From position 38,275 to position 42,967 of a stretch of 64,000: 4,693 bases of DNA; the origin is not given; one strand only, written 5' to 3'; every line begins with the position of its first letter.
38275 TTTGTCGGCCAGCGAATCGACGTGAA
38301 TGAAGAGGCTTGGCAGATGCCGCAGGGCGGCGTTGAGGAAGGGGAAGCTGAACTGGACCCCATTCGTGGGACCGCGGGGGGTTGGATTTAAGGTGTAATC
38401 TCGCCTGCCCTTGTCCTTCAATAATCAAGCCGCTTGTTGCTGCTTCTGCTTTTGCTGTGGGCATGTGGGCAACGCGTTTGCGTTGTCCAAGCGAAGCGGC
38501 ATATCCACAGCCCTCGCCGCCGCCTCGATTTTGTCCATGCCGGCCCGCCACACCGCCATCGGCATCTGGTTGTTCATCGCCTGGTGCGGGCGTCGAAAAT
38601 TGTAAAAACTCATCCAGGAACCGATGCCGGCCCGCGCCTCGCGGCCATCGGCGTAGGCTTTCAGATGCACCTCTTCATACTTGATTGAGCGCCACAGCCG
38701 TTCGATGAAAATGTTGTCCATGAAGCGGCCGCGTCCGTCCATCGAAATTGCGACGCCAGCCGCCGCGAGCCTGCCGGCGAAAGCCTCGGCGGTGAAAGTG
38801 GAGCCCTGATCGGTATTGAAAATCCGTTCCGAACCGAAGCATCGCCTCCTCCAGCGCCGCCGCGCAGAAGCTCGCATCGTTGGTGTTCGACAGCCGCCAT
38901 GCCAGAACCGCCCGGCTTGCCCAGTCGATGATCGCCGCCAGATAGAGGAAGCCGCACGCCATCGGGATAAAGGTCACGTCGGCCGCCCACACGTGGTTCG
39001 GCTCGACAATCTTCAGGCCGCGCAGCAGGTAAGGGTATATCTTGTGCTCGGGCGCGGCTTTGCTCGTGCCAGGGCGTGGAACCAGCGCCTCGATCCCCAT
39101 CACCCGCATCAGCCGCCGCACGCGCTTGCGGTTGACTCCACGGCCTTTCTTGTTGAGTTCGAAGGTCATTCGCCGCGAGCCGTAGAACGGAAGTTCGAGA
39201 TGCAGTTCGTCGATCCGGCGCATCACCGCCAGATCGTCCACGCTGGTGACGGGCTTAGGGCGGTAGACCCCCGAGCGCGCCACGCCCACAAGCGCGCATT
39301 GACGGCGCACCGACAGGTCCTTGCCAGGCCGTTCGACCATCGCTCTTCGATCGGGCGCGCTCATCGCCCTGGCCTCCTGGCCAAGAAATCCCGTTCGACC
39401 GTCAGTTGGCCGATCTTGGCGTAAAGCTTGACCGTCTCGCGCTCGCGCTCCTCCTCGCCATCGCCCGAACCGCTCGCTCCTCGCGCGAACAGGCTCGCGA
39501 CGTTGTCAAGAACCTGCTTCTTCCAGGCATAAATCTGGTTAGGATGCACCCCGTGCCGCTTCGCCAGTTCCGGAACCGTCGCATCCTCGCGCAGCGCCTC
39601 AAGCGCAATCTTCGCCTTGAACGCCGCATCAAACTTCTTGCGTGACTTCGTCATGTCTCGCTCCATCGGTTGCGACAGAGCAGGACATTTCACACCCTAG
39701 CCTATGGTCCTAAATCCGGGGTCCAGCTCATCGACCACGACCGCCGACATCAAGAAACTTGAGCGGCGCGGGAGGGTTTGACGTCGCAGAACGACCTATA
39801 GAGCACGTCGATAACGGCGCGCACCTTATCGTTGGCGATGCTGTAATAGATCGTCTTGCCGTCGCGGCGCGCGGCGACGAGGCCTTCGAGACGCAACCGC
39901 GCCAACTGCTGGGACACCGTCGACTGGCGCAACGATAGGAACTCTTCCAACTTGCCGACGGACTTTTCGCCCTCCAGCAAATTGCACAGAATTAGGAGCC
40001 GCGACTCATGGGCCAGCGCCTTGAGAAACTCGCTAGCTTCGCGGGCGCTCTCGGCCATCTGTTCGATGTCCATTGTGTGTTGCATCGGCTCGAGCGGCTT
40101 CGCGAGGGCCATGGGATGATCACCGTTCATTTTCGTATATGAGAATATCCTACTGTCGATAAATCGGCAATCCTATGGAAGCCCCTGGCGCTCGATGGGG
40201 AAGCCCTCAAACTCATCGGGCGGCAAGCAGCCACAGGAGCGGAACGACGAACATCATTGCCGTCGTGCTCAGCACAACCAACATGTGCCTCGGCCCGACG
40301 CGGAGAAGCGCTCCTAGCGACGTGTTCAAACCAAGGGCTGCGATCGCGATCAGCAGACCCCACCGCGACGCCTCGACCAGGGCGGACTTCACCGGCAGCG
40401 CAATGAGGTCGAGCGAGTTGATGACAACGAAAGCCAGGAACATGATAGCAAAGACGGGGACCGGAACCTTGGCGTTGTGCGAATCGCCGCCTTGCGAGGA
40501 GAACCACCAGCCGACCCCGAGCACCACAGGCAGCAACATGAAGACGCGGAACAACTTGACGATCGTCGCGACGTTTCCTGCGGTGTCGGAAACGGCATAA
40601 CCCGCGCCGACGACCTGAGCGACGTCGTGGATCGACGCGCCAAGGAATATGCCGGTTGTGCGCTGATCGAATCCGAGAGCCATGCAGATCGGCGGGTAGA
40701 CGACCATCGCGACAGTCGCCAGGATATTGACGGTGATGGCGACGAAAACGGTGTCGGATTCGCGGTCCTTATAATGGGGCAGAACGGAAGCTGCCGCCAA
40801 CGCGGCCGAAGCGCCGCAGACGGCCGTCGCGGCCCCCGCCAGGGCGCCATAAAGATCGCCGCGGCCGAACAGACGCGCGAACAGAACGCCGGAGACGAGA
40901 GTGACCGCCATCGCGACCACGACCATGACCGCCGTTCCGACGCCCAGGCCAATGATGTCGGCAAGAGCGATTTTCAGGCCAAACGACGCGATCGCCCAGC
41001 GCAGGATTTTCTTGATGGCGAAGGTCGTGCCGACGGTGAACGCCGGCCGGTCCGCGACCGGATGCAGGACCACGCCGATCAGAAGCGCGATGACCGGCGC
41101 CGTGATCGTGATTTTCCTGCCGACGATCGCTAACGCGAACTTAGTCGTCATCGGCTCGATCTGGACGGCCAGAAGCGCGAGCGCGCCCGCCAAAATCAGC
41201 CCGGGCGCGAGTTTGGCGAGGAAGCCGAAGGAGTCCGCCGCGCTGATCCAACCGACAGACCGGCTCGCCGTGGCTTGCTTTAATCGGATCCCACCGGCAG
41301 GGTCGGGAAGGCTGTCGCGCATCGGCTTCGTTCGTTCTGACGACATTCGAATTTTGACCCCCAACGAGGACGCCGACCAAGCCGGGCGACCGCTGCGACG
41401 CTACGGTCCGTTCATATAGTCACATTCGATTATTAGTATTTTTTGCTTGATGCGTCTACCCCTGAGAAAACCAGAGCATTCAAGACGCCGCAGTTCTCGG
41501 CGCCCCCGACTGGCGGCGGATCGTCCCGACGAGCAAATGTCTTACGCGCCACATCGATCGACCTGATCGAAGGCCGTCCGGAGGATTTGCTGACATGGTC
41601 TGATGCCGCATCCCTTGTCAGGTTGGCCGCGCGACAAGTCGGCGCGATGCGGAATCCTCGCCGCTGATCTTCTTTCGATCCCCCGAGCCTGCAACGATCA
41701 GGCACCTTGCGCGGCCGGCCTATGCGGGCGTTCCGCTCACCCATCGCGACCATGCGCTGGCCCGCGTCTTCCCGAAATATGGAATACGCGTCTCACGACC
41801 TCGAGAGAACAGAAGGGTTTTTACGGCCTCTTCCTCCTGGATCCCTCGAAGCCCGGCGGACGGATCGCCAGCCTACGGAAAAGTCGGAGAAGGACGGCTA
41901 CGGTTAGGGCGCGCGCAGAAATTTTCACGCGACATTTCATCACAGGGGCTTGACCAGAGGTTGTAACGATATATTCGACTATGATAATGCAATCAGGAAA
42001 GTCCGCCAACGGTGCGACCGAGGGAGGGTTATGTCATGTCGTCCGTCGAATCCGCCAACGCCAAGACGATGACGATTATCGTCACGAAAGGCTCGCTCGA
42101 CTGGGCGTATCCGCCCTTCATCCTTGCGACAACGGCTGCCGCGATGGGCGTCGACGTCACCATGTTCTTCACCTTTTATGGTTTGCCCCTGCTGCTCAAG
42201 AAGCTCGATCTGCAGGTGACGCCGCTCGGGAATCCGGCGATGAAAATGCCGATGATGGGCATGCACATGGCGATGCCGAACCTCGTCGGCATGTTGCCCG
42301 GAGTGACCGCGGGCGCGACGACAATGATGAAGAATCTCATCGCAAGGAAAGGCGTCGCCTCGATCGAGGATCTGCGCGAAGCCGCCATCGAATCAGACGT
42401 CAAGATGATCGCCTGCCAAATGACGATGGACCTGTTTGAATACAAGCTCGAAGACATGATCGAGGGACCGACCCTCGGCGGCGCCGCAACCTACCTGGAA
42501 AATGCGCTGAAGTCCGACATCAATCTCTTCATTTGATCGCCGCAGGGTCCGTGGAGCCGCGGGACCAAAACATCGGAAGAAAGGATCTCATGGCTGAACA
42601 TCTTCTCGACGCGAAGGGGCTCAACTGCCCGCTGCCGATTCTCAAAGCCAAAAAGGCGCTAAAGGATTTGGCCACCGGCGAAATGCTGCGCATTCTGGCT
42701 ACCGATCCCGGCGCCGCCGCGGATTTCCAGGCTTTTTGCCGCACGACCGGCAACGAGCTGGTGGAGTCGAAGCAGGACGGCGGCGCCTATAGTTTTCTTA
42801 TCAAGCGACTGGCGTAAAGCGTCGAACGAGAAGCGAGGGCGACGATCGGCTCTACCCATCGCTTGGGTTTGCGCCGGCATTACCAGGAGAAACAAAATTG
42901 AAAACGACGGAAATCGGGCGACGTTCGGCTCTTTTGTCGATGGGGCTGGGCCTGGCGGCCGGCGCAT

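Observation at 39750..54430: Self-contained sulfide/thiosulfate oxidation and sulfur-trafficking module without Sox or sHdr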

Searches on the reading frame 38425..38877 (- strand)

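Call 5: search_protein_families(library=pfam, proteins=[window:38425-38877:-])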
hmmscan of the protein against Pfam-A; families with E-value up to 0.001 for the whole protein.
window:38425-38877:- (150 aa): 2 families
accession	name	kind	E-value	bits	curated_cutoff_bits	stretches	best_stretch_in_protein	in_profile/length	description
PF13683.12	rve_3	-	3.7e-13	49.5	26.5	1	41-106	2-67/67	Integrase core domain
PF00665.32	rve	-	0.00017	22.2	32.6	1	14-50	63-100/102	Integrase core domain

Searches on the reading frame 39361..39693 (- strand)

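Call 5: search_protein_families(library=pfam, proteins=[window:39361-39693:-])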
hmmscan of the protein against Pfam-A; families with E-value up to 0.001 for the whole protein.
window:39361-39693:- (110 aa): 4 families
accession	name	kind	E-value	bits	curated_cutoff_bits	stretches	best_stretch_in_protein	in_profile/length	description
PF01527.26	HTH_Tnp_1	-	2.7e-13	50.4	24.1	1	16-64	2-50/75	Transposase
PF13384.12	HTH_23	-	1e-05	25.6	24.6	1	30-61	10-41/50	Homeodomain-like domain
PF13518.12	HTH_28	-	4.6e-05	23.8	25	1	25-60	1-35/52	Helix-turn-helix domain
PF13551.12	HTH_29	-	0.00037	21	28.1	1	30-77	4-53/64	Winged helix-turn helix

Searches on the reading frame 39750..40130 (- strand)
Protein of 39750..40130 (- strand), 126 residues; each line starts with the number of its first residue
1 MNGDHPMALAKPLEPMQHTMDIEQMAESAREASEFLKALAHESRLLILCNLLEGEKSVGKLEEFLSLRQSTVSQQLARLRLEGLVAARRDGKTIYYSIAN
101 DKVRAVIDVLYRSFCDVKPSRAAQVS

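Call 4: search_protein_families(library=pfam, proteins=[window:39750-40130:-])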
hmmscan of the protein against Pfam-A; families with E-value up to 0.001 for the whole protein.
window:39750-40130:- (126 aa): 2 families
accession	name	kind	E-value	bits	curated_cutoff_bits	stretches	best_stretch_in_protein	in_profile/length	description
PF01022.26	HTH_5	-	4.6e-10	39.7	22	1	42-85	2-45/47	Bacterial regulatory protein, arsR family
PF12802.13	MarR_2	-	2.5e-05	24.8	27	1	46-91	11-56/61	MarR family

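Call 9: search_protein_families(library=ncbifam, proteins=[window:39750-40130:-], max_evalue=0.001)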
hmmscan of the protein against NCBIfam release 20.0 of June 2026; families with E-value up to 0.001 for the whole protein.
window:39750-40130:- (126 aa): 9 families
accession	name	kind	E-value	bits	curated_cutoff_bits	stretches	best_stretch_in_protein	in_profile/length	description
NF040642.1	sulf_sens_BigR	equivalog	3e-28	97.7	155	1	24-116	2-94/95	sulfite-sensing transcriptional repressor BigR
NF033788.1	HTH_metalloreg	subfamily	5e-25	87.1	55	1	33-106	2-76/77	metalloregulator ArsR/SmtB family transcription factor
NF052532.1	TransRegPagRBaca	equivalog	4.7e-13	49.1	170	1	27-110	12-95/99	transcriptional repressor PagR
NF045707.1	Dbac_1936_reg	equivalog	1.1e-12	47.8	115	1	31-111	6-86/99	ArsR/SmtB-type metalloregulator TsoR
NF033789.1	repress_SdpR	subfamily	1.4e-11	44.2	100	1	36-108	2-74/79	autorepressor SdpR family transcription factor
NF047906.1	CdPbTransRegCmtR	equivalog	1.4e-11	44.2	150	1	36-115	15-94/104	Cd(II)/Pb(II)-sensing metalloregulatory transcriptional regulator CmtR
NF041413.1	ArsR_Rv2640c_fam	equivalog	2.5e-11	44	155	1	27-115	27-118/118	Rv2640c family ArsR-like transcriptional regulator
NF007528.0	PRK10141.1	subfamily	4.7e-07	29.7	97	1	34-100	8-75/117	metalloregulator ArsR/SmtB family transcription factor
TIGR01884.1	cas_HTH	subfamily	1.3e-05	24.7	60.2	1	24-89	124-190/202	CRISPR-associated CARF protein Csa3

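Call 36: search_solved_structures(query=window:39750-40130:-, max_evalue=0.00001, show_alignments=3)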
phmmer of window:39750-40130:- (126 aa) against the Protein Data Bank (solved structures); distinct sequences matched with E-value up to 0.00001: 22.
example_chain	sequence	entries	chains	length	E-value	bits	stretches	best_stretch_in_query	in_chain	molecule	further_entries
13ct_A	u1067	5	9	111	2.8e-32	114.4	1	18-116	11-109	Transcriptional regulator, ArsR family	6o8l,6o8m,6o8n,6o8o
6o8k_A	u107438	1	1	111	4.3e-32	113.8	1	19-116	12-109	Transcriptional regulator, ArsR family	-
4k2e_A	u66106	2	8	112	4.3e-22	81.6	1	19-117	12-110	Transcriptional activator HlyU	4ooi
3pqj_A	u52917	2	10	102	1.1e-19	73.9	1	22-116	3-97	Biofilm growth-associated repressor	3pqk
3jth_A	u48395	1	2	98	6.8e-19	71.3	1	20-116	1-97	Transcription activator HlyU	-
5znx_A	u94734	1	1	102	1.1e-18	70.6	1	22-116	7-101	Transcriptional activator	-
3cuo_A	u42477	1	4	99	2.1e-17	66.5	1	21-115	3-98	Uncharacterized HTH-type transcriptional regulator ygaV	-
4omy_A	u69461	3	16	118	1.4e-16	63.9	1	24-111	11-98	NolR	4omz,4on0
6jmi_A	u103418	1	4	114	1.7e-13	53.9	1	32-122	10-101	Uncharacterized HTH-type transcriptional regulator Rv0081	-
2lkp_A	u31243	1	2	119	2.8e-10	43.6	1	27-111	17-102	HTH-type transcriptional regulator NmtR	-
2zkz_A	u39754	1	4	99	5.1e-10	42.7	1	28-110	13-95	Transcriptional repressor pagR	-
1r22_A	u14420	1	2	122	5e-09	39.5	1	27-105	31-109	Transcriptional repressor smtB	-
1r1t_A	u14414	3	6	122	2.7e-08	37.2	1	27-105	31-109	Transcriptional repressor smtB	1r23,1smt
6cda_A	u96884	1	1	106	7.2e-08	35.8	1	28-104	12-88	ArsR family transcriptional regulator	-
1r1u_A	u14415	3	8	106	9.2e-08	35.5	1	28-104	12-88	repressor protein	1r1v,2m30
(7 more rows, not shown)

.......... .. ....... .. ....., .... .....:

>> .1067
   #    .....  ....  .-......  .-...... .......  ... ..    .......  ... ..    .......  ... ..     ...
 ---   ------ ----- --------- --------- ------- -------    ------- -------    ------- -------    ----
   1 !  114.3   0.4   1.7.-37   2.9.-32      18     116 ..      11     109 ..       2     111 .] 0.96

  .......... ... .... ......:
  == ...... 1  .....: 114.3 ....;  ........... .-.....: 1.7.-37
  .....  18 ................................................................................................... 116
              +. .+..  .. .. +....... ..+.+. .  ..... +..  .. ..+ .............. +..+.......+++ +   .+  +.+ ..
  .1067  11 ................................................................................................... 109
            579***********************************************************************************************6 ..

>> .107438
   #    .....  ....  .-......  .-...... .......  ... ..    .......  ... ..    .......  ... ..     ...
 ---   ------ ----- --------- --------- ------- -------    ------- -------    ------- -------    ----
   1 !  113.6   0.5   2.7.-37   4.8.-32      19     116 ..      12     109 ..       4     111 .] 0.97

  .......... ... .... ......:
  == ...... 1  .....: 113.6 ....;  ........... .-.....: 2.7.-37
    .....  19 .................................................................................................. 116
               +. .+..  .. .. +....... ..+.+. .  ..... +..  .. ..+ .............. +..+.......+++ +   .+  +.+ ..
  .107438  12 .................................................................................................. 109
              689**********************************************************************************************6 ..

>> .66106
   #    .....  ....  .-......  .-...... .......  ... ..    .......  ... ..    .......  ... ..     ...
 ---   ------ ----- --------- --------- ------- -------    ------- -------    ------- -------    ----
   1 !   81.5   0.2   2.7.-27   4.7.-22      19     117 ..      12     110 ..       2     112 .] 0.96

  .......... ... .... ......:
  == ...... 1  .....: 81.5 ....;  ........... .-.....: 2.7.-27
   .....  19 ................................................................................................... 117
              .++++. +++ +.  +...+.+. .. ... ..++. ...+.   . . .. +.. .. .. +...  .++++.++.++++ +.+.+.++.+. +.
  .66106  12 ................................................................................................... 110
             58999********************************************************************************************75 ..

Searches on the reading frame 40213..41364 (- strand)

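Call 4: search_protein_families(library=pfam, proteins=[window:40213-41364:-])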
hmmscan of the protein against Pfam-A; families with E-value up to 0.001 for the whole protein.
window:40213-41364:- (383 aa): 1 family
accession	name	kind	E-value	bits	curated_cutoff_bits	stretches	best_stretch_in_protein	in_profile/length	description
PF03601.19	Cons_hypoth698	-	2.1e-61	208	24.5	1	55-363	2-303/304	Conserved hypothetical protein 698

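Call 9: search_protein_families(library=ncbifam, proteins=[window:40213-41364:-], max_evalue=0.001)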
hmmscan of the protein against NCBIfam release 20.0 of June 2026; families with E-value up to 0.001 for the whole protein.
window:40213-41364:- (383 aa): 1 family
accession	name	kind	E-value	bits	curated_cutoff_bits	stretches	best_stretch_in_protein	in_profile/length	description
TIGR00698.1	TIGR00698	subfamily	1.3e-32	113.4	232.6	1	78-371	22-320/335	YeiH family putative sulfate export transporter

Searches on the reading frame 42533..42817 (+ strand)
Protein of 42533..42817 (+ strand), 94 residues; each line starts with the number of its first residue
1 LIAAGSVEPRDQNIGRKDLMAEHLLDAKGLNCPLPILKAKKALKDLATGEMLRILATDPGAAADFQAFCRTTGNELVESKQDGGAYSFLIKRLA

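Call 4: search_protein_families(library=pfam, proteins=[window:42533-42817:+])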
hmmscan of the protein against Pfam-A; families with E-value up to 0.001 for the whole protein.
window:42533-42817:+ (94 aa): 1 family
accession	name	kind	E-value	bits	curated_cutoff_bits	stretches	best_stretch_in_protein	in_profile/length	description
PF01206.22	TusA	-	3.8e-23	81.5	28.6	1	25-92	3-70/70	Sulfurtransferase TusA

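Call 9: search_protein_families(library=ncbifam, proteins=[window:42533-42817:+], max_evalue=0.001)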
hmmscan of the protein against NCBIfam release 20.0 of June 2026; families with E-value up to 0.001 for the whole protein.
window:42533-42817:+ (94 aa): 3 families
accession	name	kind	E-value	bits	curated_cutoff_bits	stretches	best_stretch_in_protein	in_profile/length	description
NF001423.0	PRK00299.1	equivalog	4.1e-18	65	78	1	21-92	8-79/82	sulfurtransferase TusA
NF008242.0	PRK11018.1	equivalog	1.2e-08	34.5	79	1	19-92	5-78/78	sulfurtransferase-like selenium metabolism protein YedF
TIGR03527.1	selenium_YedF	equivalog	1.9e-07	31.2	110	1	25-91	1-67/194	sulfurtransferase-like selenium metabolism protein YedF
